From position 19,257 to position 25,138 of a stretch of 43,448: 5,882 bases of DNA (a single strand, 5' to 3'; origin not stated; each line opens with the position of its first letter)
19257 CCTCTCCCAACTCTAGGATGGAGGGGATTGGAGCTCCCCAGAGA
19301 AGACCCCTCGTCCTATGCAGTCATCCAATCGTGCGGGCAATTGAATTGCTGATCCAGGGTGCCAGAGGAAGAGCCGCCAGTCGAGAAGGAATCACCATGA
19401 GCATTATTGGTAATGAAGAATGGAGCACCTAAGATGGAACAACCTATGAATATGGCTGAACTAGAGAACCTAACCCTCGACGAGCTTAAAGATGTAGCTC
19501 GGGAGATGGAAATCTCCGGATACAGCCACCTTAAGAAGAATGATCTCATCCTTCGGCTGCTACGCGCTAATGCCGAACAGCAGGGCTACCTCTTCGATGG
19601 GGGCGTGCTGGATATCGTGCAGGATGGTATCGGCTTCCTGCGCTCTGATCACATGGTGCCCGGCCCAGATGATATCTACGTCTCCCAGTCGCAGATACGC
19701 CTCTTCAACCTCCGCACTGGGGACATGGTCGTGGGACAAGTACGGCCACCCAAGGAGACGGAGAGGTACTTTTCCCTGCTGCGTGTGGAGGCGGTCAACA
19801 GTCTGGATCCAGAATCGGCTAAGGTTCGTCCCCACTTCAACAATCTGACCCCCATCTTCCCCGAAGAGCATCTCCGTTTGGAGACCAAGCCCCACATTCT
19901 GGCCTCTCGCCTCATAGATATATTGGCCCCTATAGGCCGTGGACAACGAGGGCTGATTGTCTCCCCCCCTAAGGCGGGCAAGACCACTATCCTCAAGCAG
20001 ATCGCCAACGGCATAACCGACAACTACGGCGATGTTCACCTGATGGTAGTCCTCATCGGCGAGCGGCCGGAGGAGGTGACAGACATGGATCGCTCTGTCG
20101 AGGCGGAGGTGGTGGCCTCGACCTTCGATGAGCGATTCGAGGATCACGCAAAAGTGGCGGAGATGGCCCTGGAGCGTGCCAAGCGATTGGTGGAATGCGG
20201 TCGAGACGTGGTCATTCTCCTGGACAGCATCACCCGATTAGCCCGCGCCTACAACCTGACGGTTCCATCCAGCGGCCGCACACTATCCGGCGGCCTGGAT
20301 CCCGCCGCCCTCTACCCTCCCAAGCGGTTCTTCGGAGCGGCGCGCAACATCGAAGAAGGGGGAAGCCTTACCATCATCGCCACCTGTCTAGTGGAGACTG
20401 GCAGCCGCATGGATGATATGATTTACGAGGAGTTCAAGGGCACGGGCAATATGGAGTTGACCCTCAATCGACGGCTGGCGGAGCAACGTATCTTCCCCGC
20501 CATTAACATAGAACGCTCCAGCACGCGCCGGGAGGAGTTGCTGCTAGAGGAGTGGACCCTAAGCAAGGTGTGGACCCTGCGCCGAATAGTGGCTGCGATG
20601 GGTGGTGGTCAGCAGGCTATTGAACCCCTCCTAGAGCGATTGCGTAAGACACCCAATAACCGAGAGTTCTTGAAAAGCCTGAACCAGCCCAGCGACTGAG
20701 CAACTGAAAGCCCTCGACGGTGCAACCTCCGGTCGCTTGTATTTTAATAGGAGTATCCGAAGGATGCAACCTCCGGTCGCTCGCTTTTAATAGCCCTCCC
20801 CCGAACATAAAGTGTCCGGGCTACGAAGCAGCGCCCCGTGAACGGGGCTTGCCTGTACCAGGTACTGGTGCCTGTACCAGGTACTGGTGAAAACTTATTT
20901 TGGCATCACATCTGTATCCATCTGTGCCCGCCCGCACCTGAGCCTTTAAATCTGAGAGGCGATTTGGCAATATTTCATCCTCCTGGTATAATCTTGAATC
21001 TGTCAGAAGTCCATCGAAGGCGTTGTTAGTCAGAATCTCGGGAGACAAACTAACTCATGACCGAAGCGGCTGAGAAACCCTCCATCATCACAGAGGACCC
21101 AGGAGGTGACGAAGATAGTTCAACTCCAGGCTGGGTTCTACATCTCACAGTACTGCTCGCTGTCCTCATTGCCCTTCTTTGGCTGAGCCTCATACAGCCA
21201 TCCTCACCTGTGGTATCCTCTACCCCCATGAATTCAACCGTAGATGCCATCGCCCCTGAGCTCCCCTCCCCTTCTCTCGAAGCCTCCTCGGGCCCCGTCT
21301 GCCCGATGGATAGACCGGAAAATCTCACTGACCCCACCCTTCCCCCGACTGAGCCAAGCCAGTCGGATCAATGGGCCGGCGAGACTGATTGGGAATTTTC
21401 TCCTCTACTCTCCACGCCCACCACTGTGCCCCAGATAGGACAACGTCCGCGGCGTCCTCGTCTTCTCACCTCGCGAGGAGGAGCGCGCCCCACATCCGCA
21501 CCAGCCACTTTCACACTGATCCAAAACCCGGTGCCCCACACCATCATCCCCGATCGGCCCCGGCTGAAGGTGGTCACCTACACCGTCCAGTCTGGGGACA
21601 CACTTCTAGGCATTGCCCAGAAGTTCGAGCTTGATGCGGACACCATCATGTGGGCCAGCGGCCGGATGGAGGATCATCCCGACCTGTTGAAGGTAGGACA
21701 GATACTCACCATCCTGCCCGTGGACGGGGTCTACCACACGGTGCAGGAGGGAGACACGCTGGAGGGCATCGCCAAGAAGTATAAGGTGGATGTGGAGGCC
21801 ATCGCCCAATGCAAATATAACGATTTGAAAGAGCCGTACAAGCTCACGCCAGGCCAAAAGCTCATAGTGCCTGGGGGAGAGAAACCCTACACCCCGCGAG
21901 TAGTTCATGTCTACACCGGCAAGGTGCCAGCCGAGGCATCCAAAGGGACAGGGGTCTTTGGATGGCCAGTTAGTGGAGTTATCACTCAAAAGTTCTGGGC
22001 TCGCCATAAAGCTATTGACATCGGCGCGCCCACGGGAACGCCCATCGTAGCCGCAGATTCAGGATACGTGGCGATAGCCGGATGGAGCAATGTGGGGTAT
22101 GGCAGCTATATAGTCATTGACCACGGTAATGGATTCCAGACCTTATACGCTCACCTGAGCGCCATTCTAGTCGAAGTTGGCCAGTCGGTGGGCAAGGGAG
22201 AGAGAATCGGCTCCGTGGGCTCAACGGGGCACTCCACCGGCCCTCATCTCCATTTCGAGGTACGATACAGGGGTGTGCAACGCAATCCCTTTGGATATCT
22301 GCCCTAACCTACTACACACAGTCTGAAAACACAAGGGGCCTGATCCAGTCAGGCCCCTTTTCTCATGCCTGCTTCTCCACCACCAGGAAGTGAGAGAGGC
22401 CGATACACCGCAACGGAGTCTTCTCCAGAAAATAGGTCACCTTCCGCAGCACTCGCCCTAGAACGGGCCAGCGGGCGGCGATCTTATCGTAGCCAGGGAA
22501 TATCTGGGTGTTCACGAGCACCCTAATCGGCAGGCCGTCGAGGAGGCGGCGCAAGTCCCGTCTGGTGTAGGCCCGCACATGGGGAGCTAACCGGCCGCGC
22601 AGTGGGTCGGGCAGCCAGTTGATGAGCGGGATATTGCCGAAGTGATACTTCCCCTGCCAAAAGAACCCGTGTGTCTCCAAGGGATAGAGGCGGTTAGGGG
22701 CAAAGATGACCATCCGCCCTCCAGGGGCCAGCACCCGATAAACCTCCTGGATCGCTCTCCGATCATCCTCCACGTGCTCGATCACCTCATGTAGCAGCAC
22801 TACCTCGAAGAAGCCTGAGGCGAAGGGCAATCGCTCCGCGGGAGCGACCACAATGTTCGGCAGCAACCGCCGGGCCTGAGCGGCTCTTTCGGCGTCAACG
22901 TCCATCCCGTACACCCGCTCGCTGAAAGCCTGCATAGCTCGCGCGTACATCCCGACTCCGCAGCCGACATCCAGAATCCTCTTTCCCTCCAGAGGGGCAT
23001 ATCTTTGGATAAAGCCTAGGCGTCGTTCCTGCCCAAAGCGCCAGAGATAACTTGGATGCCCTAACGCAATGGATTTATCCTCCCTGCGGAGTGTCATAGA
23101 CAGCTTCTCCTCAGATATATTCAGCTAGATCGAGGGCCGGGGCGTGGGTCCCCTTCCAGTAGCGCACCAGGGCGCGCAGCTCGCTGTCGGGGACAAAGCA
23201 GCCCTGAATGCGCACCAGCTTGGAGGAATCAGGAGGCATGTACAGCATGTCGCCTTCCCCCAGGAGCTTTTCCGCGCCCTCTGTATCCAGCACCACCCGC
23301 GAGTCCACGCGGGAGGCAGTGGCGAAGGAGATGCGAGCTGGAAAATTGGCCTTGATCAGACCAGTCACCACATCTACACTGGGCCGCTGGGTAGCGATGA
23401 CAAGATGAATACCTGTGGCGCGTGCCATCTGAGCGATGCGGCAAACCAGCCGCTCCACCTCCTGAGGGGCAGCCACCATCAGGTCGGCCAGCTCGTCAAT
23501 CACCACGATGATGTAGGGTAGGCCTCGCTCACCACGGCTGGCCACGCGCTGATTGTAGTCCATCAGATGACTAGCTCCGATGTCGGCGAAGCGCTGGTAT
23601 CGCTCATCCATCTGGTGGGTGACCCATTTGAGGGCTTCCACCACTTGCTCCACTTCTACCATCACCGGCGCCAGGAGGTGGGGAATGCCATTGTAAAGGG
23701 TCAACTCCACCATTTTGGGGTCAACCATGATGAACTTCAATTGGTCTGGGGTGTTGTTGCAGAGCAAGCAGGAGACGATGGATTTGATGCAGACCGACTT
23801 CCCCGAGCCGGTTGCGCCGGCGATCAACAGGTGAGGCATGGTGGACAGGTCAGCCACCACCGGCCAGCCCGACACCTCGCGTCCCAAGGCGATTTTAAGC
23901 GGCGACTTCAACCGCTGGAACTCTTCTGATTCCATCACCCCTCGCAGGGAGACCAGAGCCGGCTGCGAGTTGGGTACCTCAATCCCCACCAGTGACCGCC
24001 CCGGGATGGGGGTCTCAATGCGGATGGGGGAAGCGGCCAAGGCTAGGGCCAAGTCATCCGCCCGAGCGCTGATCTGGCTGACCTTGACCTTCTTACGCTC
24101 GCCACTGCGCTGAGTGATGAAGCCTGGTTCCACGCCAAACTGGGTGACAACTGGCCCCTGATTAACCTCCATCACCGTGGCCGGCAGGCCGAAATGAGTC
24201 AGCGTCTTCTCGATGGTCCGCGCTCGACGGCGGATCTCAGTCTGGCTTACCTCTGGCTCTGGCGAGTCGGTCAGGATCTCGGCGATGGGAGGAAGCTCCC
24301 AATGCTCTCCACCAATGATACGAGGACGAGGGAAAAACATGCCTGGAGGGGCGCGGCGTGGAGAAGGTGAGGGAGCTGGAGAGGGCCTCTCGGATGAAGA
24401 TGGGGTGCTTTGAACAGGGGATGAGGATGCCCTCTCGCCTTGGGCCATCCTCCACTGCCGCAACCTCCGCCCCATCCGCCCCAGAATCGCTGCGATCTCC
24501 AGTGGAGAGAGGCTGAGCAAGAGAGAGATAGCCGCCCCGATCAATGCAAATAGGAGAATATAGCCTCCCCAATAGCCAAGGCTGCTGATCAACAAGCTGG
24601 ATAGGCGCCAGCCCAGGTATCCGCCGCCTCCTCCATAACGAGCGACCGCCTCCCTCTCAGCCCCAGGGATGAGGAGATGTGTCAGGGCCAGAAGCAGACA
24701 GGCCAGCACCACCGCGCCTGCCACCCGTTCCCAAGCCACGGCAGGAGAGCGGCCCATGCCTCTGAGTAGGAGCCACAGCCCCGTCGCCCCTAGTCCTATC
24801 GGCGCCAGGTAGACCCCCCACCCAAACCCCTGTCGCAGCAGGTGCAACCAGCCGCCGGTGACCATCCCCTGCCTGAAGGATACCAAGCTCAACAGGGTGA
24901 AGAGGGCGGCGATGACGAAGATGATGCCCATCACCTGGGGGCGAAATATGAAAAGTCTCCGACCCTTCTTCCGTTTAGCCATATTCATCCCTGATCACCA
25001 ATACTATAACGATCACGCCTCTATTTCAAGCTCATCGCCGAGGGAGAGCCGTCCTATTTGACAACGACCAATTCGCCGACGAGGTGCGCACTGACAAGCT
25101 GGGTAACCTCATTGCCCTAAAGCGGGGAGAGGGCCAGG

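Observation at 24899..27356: mgtE sits in a 1.6-kb insert flanked by 332/491-bp direct repeats that duplicate the ftsK-M42 junction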

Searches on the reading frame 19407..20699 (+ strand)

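Call 56: search_protein_families(library=pfam, proteins=[window:19407-20699:+], max_evalue=0.00001)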
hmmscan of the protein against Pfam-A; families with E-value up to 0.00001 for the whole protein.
window:19407-20699:+ (430 aa): 3 families
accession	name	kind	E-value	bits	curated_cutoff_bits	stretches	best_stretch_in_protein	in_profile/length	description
PF07497.18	Rho_RNA_bind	-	3.8e-32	110.4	27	1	66-136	3-73/73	Rho termination factor, RNA-binding domain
PF00006.31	ATP-synt_ab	-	5.8e-29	101.7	29.5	1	168-372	3-212/213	ATP synthase alpha/beta family, nucleotide-binding domain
PF07498.18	Rho_N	-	5.1e-13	49.2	24.9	1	18-60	1-43/43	Rho termination factor, N-terminal domain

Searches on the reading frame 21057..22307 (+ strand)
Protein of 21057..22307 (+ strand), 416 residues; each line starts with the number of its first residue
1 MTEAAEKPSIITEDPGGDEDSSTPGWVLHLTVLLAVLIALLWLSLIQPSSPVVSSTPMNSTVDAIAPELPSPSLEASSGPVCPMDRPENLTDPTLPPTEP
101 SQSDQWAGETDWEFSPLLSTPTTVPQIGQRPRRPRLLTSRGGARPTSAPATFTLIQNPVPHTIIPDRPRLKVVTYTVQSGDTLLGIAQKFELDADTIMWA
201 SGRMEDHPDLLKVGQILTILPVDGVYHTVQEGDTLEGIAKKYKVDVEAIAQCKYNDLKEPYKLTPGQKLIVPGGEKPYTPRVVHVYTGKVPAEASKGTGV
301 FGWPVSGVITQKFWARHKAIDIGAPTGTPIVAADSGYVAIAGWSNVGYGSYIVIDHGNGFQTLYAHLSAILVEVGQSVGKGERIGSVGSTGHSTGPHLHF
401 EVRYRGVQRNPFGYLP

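Call 5: search_protein_families(library=pfam, proteins=[window:21057-22307:+])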
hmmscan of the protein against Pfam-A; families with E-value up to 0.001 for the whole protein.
window:21057-22307:+ (416 aa): 4 families
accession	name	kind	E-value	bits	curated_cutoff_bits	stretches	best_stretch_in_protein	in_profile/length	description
PF01551.29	Peptidase_M23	-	8e-35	119.4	28.7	1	316-411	2-96/96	Peptidase family M23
PF01476.26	LysM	-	1.8e-22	79.4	20.9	2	227-272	1-43/43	LysM domain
PF23473.1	LysM3_LYK4_5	-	6.1e-07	29.9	29.3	0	173-200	3-30/48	LYK4/5 LysM3 domain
PF22310.2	NMB0315_dom_I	-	0.0003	21.5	27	0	228-269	7-50/83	NMB0315-like, domain I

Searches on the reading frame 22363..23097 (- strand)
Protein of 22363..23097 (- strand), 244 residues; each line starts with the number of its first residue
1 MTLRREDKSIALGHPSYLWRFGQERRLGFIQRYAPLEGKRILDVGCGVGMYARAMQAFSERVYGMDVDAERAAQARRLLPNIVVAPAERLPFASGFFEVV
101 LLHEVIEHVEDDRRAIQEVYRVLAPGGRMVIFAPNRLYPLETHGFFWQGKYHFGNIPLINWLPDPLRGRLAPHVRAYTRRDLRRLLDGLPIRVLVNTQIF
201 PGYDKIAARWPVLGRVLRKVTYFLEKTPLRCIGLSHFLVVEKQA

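Call 5: search_protein_families(library=pfam, proteins=[window:22363-23097:-])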
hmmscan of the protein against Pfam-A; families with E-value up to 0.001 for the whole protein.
window:22363-23097:- (244 aa): 10 families
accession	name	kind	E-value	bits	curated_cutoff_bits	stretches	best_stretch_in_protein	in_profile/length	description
PF08241.18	Methyltransf_11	-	7.7e-24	84.6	21.2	1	42-131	1-95/95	Methyltransferase domain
PF13489.12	Methyltransf_23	-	8e-18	65.1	27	1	19-187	2-155/164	Methyltransferase domain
PF13649.12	Methyltransf_25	-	2e-17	64.1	27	1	41-127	1-97/97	Methyltransferase domain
PF08242.18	Methyltransf_12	-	1.3e-11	45.6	30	1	42-128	1-97/98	Methyltransferase domain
PF13847.12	Methyltransf_31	-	1.4e-10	41.5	27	1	37-138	3-116/145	Methyltransferase domain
PF01209.24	Ubie_methyltran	-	1.8e-08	34.4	20.1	1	30-132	40-152/233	ubiE/COQ5 methyltransferase family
PF00107.32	ADH_zinc_N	-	1.4e-05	25.4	31.8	1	44-133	2-89/129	Zinc-binding dehydrogenase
PF02353.26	CMAS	-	4.9e-05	23.2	27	1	37-132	62-165/273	Mycolic acid cyclopropane synthetase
PF03141.22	Methyltransf_29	-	9.3e-05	21.6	23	1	39-134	119-220/506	Putative S-adenosyl-L-methionine-dependent methyltransferase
PF05219.18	DREV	-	0.00077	19.1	26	1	31-131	85-186/265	DREV methyltransferase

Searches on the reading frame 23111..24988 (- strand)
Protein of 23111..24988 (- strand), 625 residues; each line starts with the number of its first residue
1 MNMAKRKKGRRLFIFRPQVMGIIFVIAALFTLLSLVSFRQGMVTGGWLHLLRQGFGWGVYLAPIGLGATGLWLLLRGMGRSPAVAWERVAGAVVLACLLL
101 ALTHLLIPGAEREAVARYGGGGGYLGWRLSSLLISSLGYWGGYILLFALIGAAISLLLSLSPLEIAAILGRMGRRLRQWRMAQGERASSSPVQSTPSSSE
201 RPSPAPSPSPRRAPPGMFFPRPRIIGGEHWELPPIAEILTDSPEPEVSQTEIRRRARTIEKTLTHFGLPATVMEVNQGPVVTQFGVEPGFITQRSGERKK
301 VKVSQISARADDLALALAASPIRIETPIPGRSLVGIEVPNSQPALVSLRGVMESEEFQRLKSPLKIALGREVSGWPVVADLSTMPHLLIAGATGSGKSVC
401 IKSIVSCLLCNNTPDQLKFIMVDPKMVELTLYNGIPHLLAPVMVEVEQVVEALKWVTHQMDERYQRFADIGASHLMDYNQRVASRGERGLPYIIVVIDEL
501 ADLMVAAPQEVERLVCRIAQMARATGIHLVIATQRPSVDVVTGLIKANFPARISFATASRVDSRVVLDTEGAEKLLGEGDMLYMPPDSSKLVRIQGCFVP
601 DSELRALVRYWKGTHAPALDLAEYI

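Call 5: search_protein_families(library=pfam, proteins=[window:23111-24988:-])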
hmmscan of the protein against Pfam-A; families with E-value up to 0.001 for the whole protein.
window:23111-24988:- (625 aa): 4 families
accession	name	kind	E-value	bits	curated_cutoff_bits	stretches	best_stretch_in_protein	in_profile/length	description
PF01580.24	FtsK_SpoIIIE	-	1.2e-61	208.4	24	1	348-538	2-221/221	FtsK/SpoIIIE family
PF17854.6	FtsK_alpha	-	3.3e-26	91.8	22.9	1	234-340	2-101/101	FtsK alpha domain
PF13491.11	FtsK_4TM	-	1.6e-08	34.8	23.1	1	49-167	56-168/171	4TM region of DNA translocase FtsK/SpoIIIE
PF01935.23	DUF87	-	0.0005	20.7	23.2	1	373-424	10-60/220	Helicase HerA, central domain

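Call 8: find_related_loci(query=window:23111-24988:-, collection=genome_contigs, flank=10000)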
Query window:23111-24988:- (625 aa) in genome_contigs; peptide patterns used: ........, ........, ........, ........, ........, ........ (x = any residue, [..] = any of these).
91 stretches matched a pattern; 54 encode a relative of the query (tblastn E <= 1e-3); 54 distinct loci.
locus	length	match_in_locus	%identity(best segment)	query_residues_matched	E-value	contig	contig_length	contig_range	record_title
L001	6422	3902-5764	56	2-612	0e+0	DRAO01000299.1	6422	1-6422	MAG TPA_asm: Chloroflexota bacterium isolate HyVt-206 Ga0116200_10004065, whole genome shotgun sequence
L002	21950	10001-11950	53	1-615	0e+0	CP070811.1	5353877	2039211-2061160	MAG: Anaerolineales bacterium isolate bin12 chromosome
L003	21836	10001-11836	51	15-612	0e+0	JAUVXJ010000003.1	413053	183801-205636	MAG: Chloroflexota bacterium isolate CSMAG_1213 CSMAG_1213_k141_1405890_length_413053_cov_18.9829, whole genome shotgun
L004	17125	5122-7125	48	18-622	0e+0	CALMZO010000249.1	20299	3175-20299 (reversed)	MAG TPA_asm: uncultured Chloroflexi bacterium isolate SRR6670122_bin.22_CONCOCT_v1.1_MAG genome assembly, contig: ERZ534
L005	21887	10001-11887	50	31-613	0e+0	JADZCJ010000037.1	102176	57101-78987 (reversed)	MAG: Anaerolineae bacterium isolate SJ719 c_000000410388, whole genome shotgun sequence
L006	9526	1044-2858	55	21-613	0e+0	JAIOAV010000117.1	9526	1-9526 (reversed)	MAG: Chloroflexota bacterium isolate S1bins97 c_000000000117, whole genome shotgun sequence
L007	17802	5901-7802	52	2-616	0e+0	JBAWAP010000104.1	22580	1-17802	MAG: Anaerolineae bacterium isolate MFD04381_ilm_asm_bin11 k127_138171, whole genome shotgun sequence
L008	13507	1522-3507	49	6-618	1e-180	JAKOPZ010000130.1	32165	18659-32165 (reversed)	MAG: Chloroflexota bacterium isolate all_maxbin.084 k201_448322, whole genome shotgun sequence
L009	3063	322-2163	52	15-614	0e+0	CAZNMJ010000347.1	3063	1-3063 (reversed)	MAG TPA_asm: uncultured Anaerolineales bacterium isolate SRP239594_co1_144 genome assembly, contig: NODE_30535_length_30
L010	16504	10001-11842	51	15-614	9e-179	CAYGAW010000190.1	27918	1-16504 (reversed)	MAG TPA_asm: uncultured Anaerolineales bacterium isolate ERP108616_co1_293 genome assembly, contig: k119_330414, whole g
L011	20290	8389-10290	48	2-617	5e-175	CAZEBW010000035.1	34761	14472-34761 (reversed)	MAG TPA_asm: uncultured Anaerolineae bacterium isolate binchicken_co17_112 genome assembly, contig: NODE_3480_length_347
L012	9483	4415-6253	51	15-617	4e-175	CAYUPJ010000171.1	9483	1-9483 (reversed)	MAG TPA_asm: uncultured Anaerolineae bacterium isolate binchicken_co91_444 genome assembly, contig: NODE_9470_length_948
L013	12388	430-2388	66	13-616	5e-171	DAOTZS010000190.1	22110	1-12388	MAG TPA_asm: Anaerolineae bacterium isolate H6_552 k131_462620, whole genome shotgun sequence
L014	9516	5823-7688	48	37-613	5e-169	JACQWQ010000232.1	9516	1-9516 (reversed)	MAG: Chloroflexi bacterium isolate NC_groundwater_1493_Pr4_B-0.1um_56_6 SR1-18-B1_scaffold_474425, whole genome shotgun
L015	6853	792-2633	51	15-612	2e-169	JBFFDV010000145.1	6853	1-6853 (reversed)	MAG: Anaerolineae bacterium isolate Mix_mud13.2021.11.53 k141_879671_length_6853_cov_9.9131, whole genome shotgun sequen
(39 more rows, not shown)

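Call 23: find_related_loci(query=window:23111-24988:-, collection=metagenome_contigs, flank=8000)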
Query window:23111-24988:- (625 aa) in metagenome_contigs; peptide patterns used: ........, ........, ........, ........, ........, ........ (x = any residue, [..] = any of these).
112 stretches matched a pattern; 41 encode a relative of the query (tblastn E <= 1e-3); 41 distinct loci.
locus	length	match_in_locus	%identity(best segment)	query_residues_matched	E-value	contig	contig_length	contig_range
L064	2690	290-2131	79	1-617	0e+0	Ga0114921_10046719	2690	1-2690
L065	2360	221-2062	68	1-618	0e+0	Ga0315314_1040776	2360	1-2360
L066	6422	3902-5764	56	2-612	0e+0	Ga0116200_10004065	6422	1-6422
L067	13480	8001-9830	57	18-618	0e+0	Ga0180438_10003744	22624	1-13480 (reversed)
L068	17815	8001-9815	53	31-617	0e+0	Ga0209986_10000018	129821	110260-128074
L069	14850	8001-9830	57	18-618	0e+0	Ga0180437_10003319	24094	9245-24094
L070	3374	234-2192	52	2-617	0e+0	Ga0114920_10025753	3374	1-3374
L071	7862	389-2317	52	2-617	0e+0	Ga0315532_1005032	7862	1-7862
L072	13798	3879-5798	52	18-612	0e+0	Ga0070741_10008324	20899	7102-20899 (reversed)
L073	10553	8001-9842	51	15-614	4e-179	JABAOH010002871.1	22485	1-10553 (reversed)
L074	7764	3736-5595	50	15-620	2e-175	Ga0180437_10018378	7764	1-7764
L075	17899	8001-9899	49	31-618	4e-174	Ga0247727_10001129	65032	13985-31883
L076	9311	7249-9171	48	1-617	2e-171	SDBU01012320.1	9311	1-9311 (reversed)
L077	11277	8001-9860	50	15-620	2e-171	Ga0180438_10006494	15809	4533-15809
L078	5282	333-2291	66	13-616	2e-174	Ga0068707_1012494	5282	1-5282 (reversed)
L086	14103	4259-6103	79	1-617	0e+0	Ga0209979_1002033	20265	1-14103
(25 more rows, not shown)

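Call 48: search_protein_families(library=pfam, proteins=[L086:4259-6379:+, L086:3391-4197:+, L086:2687-3346:+, L086:1458-2690:+])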
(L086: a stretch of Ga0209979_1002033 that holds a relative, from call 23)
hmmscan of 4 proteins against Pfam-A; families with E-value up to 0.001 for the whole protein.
L086:4259-6379:+ (706 aa): 4 families
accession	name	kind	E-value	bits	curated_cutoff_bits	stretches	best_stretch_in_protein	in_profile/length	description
PF01580.24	FtsK_SpoIIIE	-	1.2e-63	215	24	1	346-536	2-221/221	FtsK/SpoIIIE family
PF17854.6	FtsK_alpha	-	1.8e-25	89.5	22.9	1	234-338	4-101/101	FtsK alpha domain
PF09397.16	FtsK_gamma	-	4.8e-18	65.1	30.6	1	635-686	2-53/63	Ftsk gamma domain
PF13491.11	FtsK_4TM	-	3.2e-11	43.6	23.1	1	50-169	57-170/171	4TM region of DNA translocase FtsK/SpoIIIE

L086:3391-4197:+ (268 aa): 0 families

L086:2687-3346:+ (219 aa): 2 families
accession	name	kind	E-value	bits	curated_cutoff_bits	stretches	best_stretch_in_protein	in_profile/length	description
PF13263.12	PHP_C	-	1.9e-16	59.8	21.3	1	139-191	3-56/56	PHP-associated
PF02811.25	PHP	-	2.3e-11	44.7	26.4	1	4-55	1-53/164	PHP domain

L086:1458-2690:+ (410 aa): 1 family
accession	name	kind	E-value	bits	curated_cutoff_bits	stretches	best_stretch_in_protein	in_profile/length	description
PF04015.17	DUF362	-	3.1e-22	80.1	24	1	46-250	2-199/200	Domain of unknown function (DUF362)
